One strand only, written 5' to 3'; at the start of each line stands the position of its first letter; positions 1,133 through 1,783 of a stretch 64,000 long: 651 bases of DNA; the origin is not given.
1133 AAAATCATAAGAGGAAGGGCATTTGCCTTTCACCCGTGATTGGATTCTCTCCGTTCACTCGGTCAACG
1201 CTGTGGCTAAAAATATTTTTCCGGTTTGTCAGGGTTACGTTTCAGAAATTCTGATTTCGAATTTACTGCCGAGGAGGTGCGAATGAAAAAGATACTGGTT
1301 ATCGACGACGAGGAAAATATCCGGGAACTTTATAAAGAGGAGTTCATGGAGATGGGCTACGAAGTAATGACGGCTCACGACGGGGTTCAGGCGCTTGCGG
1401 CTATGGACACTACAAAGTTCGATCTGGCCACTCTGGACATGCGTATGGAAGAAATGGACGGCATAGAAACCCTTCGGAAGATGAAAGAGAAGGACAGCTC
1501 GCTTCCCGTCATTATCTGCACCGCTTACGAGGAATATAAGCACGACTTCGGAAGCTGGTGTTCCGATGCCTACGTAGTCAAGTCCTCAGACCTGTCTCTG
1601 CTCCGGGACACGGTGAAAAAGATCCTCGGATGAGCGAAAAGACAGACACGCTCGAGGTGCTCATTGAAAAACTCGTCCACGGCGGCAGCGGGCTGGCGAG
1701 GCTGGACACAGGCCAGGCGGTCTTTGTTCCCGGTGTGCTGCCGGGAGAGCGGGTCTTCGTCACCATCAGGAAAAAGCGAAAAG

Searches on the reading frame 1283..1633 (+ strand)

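Call 66: search_protein_families(library=pfam, proteins=[window:1283-1633:+], max_evalue=0.01)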
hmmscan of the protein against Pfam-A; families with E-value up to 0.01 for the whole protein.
window:1283-1633:+ (116 aa): 1 family
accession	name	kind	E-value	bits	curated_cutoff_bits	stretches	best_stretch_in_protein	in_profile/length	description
PF00072.30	Response_reg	-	8.9e-24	84.2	30.2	1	4-111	1-110/111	Response regulator receiver domain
